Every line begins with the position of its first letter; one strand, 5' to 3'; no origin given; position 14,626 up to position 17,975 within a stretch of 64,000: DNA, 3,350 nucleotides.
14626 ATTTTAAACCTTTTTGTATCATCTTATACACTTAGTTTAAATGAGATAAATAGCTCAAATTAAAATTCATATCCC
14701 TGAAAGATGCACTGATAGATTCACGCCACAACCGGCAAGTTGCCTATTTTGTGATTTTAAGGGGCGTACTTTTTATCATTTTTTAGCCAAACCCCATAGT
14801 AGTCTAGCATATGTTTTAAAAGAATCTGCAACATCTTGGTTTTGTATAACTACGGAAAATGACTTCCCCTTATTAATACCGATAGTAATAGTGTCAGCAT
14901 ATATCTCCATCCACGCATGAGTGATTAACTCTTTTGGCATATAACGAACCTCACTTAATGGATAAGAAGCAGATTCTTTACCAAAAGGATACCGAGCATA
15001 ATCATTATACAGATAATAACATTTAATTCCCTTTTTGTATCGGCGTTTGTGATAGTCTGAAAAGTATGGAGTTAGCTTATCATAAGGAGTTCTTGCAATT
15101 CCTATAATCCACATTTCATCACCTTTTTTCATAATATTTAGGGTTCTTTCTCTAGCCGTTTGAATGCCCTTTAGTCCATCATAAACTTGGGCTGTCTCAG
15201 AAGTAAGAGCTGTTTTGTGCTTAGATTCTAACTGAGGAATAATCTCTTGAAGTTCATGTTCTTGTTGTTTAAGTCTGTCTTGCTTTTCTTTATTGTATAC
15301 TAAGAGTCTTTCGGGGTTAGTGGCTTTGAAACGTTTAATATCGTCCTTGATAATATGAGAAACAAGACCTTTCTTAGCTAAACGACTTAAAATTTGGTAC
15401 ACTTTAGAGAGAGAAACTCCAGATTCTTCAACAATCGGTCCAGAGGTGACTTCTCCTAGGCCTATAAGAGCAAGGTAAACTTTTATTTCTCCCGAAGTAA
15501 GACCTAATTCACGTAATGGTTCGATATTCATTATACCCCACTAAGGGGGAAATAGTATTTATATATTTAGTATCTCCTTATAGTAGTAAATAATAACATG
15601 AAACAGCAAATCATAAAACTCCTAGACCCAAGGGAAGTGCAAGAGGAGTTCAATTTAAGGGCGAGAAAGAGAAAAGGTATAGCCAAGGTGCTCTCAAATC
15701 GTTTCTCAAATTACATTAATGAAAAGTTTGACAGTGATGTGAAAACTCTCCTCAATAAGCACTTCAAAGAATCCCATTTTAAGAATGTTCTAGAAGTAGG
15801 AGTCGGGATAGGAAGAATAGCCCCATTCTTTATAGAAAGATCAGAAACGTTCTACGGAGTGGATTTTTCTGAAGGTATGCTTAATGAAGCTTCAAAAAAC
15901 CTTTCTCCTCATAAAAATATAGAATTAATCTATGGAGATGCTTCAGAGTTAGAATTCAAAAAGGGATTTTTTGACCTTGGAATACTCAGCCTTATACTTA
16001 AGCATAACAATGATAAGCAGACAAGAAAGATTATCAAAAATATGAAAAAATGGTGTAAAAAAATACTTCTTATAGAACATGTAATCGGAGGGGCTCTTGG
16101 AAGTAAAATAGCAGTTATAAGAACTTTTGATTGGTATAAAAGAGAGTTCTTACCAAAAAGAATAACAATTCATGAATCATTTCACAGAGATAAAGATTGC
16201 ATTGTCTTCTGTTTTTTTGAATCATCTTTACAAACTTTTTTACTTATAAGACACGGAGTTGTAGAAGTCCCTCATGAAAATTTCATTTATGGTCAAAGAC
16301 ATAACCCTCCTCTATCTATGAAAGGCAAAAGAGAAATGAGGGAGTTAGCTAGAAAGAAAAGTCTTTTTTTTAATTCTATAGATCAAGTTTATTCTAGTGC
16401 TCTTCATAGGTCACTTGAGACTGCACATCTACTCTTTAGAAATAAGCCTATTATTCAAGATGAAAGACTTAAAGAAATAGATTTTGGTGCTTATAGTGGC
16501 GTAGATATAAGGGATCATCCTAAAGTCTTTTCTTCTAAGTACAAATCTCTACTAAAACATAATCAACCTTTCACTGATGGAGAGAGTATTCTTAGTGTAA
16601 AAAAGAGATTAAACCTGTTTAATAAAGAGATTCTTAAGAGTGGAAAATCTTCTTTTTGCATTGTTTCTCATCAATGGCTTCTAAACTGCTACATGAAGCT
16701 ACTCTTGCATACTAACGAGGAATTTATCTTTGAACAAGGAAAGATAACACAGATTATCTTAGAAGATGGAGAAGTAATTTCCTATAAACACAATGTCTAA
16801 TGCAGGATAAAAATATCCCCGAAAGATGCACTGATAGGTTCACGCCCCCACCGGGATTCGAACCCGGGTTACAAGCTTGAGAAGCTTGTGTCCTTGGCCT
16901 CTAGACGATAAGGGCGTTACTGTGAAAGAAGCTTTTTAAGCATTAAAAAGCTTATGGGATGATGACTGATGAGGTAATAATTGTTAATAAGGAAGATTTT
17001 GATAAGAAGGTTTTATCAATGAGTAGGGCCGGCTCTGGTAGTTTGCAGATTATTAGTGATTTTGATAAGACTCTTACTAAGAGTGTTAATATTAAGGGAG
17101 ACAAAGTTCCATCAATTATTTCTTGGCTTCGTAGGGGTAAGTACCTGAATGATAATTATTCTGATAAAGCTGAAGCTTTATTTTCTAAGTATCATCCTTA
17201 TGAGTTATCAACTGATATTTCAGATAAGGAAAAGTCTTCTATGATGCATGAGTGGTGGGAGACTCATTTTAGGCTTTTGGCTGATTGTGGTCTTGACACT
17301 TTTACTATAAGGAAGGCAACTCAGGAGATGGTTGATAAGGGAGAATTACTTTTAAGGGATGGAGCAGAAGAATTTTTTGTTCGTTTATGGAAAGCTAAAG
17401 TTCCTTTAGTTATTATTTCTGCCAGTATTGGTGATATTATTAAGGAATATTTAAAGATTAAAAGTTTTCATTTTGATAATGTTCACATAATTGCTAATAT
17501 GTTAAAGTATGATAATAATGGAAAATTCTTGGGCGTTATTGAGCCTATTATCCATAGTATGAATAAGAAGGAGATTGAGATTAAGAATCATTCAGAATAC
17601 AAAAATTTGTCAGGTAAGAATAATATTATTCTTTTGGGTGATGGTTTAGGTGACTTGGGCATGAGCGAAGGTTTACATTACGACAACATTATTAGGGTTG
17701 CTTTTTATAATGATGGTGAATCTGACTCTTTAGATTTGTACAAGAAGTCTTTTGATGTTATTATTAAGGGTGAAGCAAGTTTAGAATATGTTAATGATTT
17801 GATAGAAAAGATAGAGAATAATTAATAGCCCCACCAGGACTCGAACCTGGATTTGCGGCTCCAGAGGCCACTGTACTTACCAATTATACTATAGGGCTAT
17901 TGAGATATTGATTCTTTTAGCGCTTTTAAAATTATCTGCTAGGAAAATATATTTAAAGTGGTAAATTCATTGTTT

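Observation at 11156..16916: att-like copies of the tRNA-Glu(CTC) 3' end bracket cassettes containing decayed genes, suggesting integrated-element remnants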

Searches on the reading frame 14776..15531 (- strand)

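Call 10: search_protein_families(library=pfam, proteins=[window:14776-15531:-], max_evalue=0.1)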
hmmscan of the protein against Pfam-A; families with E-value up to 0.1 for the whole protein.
window:14776-15531:- (251 aa): 12 families
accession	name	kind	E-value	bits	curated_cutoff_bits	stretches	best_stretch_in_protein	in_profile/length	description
PF01978.25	TrmB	-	5.6e-15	55.4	25.6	1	6-74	1-68/68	Sugar-specific transcriptional regulator TrmB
PF03551.20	PadR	-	0.0023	18.3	27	1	39-63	29-53/75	Transcriptional regulator PadR-like family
PF21100.3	MCM_C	-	0.0086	16.3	27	0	36-69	32-62/64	MCM protein C-terminal winged helix-turn-helix domain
PF24034.1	DUF7343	-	0.011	16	27.6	1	27-59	18-50/62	Domain of unknown function (DUF7343)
PF20882.2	Sos7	-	0.028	15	27.3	1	52-106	15-69/75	Kinetochore protein Sos7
PF13412.12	HTH_24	-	0.034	14.2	21.9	1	29-57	19-47/48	Winged helix-turn-helix DNA-binding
PF09339.16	HTH_IclR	-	0.036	14.3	22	1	32-58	23-49/52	IclR helix-turn-helix domain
PF03965.22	Penicillinase_R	-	0.058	14.2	22.6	0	12-81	2-75/115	Penicillinase repressor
PF12802.13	MarR_2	-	0.058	14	27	1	20-58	11-51/61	MarR family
PF22798.2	DUF5817_CT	-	0.068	13.5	29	0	35-58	23-46/54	DUF5817, C-terminal domain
PF01475.25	FUR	-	0.073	13.6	23.1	0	35-72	37-75/121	Ferric uptake regulator family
PF08221.17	HTH_9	-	0.1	13.2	23.4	0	17-58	17-58/62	RNA polymerase III subunit RPC82 helix-turn-helix domain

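Call 13: search_protein_families(library=phrogs, proteins=[window:14776-15531:-], max_evalue=0.01)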
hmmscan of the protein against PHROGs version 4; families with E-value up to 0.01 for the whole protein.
window:14776-15531:- (251 aa): 1 family
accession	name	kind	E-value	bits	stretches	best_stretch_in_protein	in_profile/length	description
phrog_633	-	transcription regulation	0.00083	20.8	1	28-96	17-86/111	transcriptional regulator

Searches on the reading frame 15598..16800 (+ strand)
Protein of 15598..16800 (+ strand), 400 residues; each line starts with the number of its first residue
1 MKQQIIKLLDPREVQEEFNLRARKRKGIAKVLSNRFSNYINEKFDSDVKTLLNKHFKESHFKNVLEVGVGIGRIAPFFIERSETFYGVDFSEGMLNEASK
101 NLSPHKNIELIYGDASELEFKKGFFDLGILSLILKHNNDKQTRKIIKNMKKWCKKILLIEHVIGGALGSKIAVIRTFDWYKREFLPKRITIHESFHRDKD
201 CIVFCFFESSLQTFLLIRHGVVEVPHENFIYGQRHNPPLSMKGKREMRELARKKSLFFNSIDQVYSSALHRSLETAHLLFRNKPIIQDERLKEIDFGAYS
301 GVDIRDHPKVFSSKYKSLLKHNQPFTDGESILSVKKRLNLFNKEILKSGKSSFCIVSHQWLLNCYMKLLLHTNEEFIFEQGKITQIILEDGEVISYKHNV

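Call 10: search_protein_families(library=pfam, proteins=[window:15598-16800:+], max_evalue=0.1)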
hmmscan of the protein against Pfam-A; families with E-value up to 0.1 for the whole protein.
window:15598-16800:+ (400 aa): 10 families
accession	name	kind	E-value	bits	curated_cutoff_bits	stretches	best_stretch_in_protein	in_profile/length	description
PF00300.27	His_Phos_1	-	5.2e-27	95.2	21.7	1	215-377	2-166/194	Histidine phosphatase superfamily (branch 1)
PF13649.12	Methyltransf_25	-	1.7e-15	57.9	27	1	64-154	1-94/97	Methyltransferase domain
PF08241.18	Methyltransf_11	-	3.7e-12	47.1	21.2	1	65-154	1-88/95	Methyltransferase domain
PF13847.12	Methyltransf_31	-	7.4e-08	32.6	27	1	62-155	5-103/145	Methyltransferase domain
PF08242.18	Methyltransf_12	-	1.1e-06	29.7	30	1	65-154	1-93/98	Methyltransferase domain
PF01209.24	Ubie_methyltran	-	2.4e-06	27.5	20.1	1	54-150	41-140/233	ubiE/COQ5 methyltransferase family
PF00398.26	RrnaAD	-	0.0059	16.2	24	1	62-122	32-92/263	Ribosomal RNA adenine dimethylase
PF05175.20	MTS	-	0.014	15.5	23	1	41-117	13-92/170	Methyltransferase small domain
PF13489.12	Methyltransf_23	-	0.023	14.9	27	1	54-154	15-109/164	Methyltransferase domain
PF00891.24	Methyltransf_2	-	0.057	13.2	22.3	0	35-164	38-170/210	O-methyltransferase domain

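Call 13: search_protein_families(library=phrogs, proteins=[window:15598-16800:+], max_evalue=0.01)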
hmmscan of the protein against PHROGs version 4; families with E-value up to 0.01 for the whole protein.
window:15598-16800:+ (400 aa): 3 families
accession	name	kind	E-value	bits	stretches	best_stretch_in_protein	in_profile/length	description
phrog_12933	-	unknown function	1.1e-18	68.9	1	215-367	5-159/197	-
phrog_4752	-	other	3e-07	31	1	52-150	44-147/241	tRNA methyltransferase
phrog_22502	-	other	0.00022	22.1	1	56-151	67-167/276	methyltransferase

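Call 76: search_protein_representatives(protein=window:15598-16800:+)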
Query: 400 residues. Proteins with E-value up to 0.001 (for the whole library): 3658; up to 1e-10: 53; up to 1e-30: 6. The best 150 are listed.
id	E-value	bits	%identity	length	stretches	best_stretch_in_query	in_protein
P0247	1.2e-147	508.2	59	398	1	7-400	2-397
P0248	1.4e-92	326.9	47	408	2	7-208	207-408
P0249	7.4e-85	301.5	46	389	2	6-208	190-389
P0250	3.9e-79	282.7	44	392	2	9-205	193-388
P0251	7.1e-49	183.1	49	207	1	7-207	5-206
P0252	1.1e-33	133.1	43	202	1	214-399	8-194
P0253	2.7e-26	108.7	57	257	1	7-125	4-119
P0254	6.5e-20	87.7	41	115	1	95-208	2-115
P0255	2.4e-15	72.7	28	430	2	196-370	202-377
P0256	3.4e-15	72.2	31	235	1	12-209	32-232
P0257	6.8e-15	71.2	28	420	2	210-365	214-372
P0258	2.7e-14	69.3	31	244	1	8-191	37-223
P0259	5.2e-14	68.3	36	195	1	213-399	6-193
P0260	5.5e-14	68.2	44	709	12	251-290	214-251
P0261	1.2e-13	67.1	37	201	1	214-392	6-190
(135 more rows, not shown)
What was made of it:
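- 14736..16812 (.): Inner segment ('E_A'). It holds a TrmB-family regulator (14776-15531, -) and, divergently, a methyltransferase-histidine phosphatase fusion (15598-16800, +). It has no integrase. The fusion is rare (call 76).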

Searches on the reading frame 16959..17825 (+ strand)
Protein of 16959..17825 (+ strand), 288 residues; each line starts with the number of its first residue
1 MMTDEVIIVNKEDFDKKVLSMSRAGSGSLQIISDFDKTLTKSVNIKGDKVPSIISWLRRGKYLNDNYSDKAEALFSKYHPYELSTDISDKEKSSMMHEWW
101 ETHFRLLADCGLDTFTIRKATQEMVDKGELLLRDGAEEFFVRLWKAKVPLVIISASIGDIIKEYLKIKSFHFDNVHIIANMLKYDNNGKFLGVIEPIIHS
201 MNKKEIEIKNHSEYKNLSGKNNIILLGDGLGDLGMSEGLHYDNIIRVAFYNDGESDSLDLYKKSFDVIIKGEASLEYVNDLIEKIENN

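Call 10: search_protein_families(library=pfam, proteins=[window:16959-17825:+], max_evalue=0.1)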
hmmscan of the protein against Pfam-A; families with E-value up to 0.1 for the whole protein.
window:16959-17825:+ (288 aa): 2 families
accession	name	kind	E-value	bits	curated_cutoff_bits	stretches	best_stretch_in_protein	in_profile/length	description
PF05822.18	UMPH-1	-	2.1e-58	198.2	23.7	1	38-285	2-245/246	Pyrimidine 5'-nucleotidase (UMPH-1)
PF12710.13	HAD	-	1.7e-06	29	27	1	31-236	1-188/189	haloacid dehalogenase-like hydrolase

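Call 29: find_related_loci(query=window:16959-17825:+, collection=genome_contigs, flank=10000)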
Query window:16959-17825:+ (288 aa) in genome_contigs; peptide patterns used: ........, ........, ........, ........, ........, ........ (x = any residue, [..] = any of these).
117 stretches matched a pattern, but none encodes a relative of the query by tblastn (E <= 1e-3).
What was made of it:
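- Tried and rejected: The single-protein scan of genome_contigs with UMPH-1 found nothing (call 29).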

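Call 30: find_homologous_proteins(query=window:16959-17825:+, max_evalue=1e-20)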
Query window:16959-17825:+ (288 aa): 352 proteins with E <= 1e-20 among 1834 candidates; the best 120 are listed.
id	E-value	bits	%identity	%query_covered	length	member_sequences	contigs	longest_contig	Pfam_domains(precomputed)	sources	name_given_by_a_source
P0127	9.8e-185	630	100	100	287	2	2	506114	PF05822.19,PF12710.14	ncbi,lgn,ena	ncbi:MAG: haloacid dehalogenase-like hydrolase [Nanoarchaeota archaeon]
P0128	2.2e-131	455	70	98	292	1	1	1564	PF05822.19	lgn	-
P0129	1.1e-101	358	57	98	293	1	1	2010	PF05822.19,PF12710.14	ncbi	-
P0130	3.8e-84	300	50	99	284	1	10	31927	PF05822.19,PF12710.14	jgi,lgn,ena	-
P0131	8.2e-84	299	50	99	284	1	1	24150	PF05822.19,PF12710.14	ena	-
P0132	6.5e-79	283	47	98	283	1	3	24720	PF05822.19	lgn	-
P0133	8.6e-77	276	49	98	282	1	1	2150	PF05822.19,PF12710.14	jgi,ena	-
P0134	1.6e-76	275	46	97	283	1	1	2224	PF05822.19,PF12710.14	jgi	jgi:cytosolic 5'-nucleotidase 3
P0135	5.7e-76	273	44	98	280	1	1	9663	PF05822.19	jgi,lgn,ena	-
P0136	9.0e-76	273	46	99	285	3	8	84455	PF05822.19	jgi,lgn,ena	jgi:5'-nucleotidase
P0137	3.6e-75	271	45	97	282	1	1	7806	PF05822.19,PF12710.14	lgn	-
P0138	4.8e-75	270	44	99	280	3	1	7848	PF05822.19,PF12710.14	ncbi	-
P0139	1.7e-73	265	46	99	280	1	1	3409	PF05822.19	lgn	-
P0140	2.0e-73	265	44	99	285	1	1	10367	PF05822.19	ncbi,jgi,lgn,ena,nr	ncbi:hypothetical protein COU61_02370 [Candidatus Pacearchaeota archaeon CG10_big_fil_rev_8_21_14_0_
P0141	4.1e-73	264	44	99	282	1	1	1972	PF05822.19,PF12710.14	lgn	-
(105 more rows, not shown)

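Call 31: find_encoding_contigs(protein=P0128, flank=10000)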
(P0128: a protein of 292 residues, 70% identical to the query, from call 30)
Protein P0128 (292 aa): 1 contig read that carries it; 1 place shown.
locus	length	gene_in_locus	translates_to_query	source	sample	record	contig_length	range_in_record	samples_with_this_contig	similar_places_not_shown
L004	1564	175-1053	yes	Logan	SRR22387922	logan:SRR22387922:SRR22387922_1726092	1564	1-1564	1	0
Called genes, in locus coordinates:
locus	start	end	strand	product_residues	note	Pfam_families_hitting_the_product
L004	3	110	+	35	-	?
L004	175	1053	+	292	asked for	PF05822:UMPH-1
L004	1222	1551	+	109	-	-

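Call 32: find_encoding_contigs(protein=P0129, flank=10000)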
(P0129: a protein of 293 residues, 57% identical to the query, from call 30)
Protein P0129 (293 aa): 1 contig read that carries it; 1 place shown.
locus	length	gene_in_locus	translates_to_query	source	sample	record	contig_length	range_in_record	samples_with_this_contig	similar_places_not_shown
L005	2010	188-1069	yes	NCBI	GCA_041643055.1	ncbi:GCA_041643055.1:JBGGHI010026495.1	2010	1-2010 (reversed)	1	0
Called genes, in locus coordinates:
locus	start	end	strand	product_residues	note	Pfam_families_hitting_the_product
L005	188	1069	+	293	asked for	PF12710:HAD (weak), PF05822:UMPH-1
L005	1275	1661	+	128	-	-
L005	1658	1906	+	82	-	-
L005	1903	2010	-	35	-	?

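Call 33: find_encoding_contigs(protein=P0130, flank=10000, max_places=4)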
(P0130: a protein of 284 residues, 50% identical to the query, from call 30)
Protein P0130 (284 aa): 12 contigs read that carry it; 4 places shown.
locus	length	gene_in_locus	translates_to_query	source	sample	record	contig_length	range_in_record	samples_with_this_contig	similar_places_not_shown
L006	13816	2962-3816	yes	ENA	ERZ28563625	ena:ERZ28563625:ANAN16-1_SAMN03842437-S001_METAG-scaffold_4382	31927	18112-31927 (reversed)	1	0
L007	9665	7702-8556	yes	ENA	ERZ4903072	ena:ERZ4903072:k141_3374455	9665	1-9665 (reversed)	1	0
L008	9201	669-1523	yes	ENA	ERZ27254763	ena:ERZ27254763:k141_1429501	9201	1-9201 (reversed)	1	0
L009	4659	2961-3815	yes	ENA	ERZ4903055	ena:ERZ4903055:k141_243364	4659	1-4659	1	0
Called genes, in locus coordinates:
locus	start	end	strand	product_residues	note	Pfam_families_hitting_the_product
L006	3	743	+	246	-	?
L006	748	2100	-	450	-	PF01368:DHH, PF02724:CDC45 (weak), PF27767:Arc_Cdc45, PF21763:DHH_CID, PF02272:DHHA1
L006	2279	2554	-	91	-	-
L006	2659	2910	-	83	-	PF03144:GTP_EFTU_D2 (weak)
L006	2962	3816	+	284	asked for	PF05822:UMPH-1, PF12710:HAD (weak)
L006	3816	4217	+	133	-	-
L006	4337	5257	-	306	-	PF03706:LPG_synthase_TM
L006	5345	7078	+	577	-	PF13231:PMT_2 (weak)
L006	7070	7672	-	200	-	PF00069:Pkinase, PF07714:PK_Tyr_Ser-Thr, PF01163:RIO1, PF06293:Kdo (weak), PF03109:ABC1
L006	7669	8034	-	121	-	PF04266:ASCH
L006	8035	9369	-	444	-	PF02881:SRP54_N, PF00448:SRP54, PF01656:CbiA (weak), PF02978:SRP_SPB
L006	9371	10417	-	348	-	PF02881:SRP54_N (weak), PF13604:AAA_30 (weak), PF00448:SRP54, PF13245:AAA_19 (weak)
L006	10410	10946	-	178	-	PF04079:SMC_ScpB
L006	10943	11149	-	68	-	PF00125:Histone, PF00808:CBFD_NFYB_HMF, PF15511:CENP-T_C (weak), PF03847:TFIID_20kDa (weak)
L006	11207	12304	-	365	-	PF03463:eRF1_1, PF18854:baeRF_family10, PF03464:eRF1_2, PF18859:acVLRF1 (weak), PF03465:eRF1_3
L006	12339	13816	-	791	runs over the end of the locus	PF00133:tRNA-synt_1, PF01406:tRNA-synt_1e (faint), PF09334:tRNA-synt_1g, PF08264:Anticodon_1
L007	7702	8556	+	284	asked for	PF05822:UMPH-1, PF12710:HAD (weak)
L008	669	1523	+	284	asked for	PF05822:UMPH-1, PF12710:HAD (weak)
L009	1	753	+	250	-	?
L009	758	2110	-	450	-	PF01368:DHH, PF02724:CDC45 (weak), PF27767:Arc_Cdc45, PF21763:DHH_CID, PF02272:DHHA1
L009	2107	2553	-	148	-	PF08069:Ribosomal_S13_N, PF00312:Ribosomal_S15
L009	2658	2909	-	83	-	PF03144:GTP_EFTU_D2 (weak)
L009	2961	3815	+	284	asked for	PF05822:UMPH-1, PF12710:HAD (weak)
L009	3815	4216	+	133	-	-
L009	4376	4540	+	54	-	-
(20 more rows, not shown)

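Call 38: find_related_loci(query=A1, collection=genome_contigs, flank=10000)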
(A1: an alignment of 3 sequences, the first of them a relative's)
Query A1 (287 aa) in genome_contigs; peptide patterns used: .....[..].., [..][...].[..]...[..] (x = any residue, [..] = any of these).
180 stretches matched a pattern; 74 encode a relative of the query (tblastn E <= 1e-3); 74 distinct loci.
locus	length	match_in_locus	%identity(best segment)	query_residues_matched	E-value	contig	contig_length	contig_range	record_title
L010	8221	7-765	44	27-284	3e-70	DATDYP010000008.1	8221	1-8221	MAG TPA_asm: Candidatus Nanoarchaeia archaeon isolate SMAG_U8168 k141_1641858, whole genome shotgun sequence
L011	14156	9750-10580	41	3-284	1e-69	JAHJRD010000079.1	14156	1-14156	MAG: Nanoarchaeota archaeon isolate OS_PC_MetaG.mb.129 OS_PC_MetaG.mb.129_k141_491814, whole genome shotgun sequence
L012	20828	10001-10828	43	1-278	3e-69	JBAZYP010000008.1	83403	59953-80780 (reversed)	MAG: Candidatus Pacearchaeota archaeon isolate SO_2017_GW1_83 NODE_1772_length_83403_cov_1.492543_OW334_2017, whole geno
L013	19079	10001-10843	44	1-284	3e-69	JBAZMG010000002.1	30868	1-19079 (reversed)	MAG: Candidatus Paceibacterota bacterium isolate SO_2017_LW4_36 scaffold_3208_c1_LW137-91_2017, whole genome shotgun seq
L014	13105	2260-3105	42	1-284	6e-69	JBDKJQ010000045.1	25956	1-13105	MAG: archaeon isolate guil_2019_sw_WHONDRS-S19S_0049_B_bin.39 scaffold_106081, whole genome shotgun sequence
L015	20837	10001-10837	44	1-284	4e-68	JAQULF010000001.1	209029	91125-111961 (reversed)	MAG: Patescibacteria group bacterium isolate STD1_124 NODE_114_length_209029_cov_4.337412_Sandtown_D1, whole genome shot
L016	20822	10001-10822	43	3-284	4e-68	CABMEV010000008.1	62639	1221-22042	uncultured archaeon isolate LFW-252_1 genome assembly, contig: LFW2521_4, whole genome shotgun sequence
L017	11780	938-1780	41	4-284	1e-66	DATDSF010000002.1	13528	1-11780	MAG TPA_asm: Candidatus Nanoarchaeia archaeon isolate SMAG_U7996 k141_205636, whole genome shotgun sequence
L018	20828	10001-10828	40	5-284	5e-66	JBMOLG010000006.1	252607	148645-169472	MAG: Nanoarchaeota archaeon isolate Betzabe_MAG018 MAG018_7, whole genome shotgun sequence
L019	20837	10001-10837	40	5-285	1e-65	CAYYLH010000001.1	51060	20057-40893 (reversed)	MAG TPA_asm: Candidatus Woesearchaeota archaeon isolate SRP252850_co1_223 genome assembly, contig: NODE_896_length_51060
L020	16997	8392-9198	41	9-282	8e-66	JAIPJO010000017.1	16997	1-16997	MAG: Patescibacteria group bacterium isolate Tobar14m-G37 Tobar14m-C2120, whole genome shotgun sequence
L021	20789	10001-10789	42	12-279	3e-65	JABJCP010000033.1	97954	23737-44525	MAG: Candidatus Woesearchaeota archaeon isolate SI073_bin58 k141_1805941, whole genome shotgun sequence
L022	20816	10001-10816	41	3-284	3e-65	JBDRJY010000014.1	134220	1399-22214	MAG: archaeon isolate MEGAHIT-group-1.682 k141_9127934, whole genome shotgun sequence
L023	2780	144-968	39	5-284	6e-65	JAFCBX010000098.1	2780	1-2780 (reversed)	MAG: Methanosarcinales archaeon isolate AB_1215_Bin_111 AB_1215_Bin_111.fna_scaffold_119952, whole genome shotgun sequen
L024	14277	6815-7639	38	5-284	6e-64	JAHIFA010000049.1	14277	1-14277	MAG: Nanoarchaeota archaeon isolate KR11_0.1_MetaG.mb.55 KR11_0.1_MetaG.mb.55_k141_400977, whole genome shotgun sequence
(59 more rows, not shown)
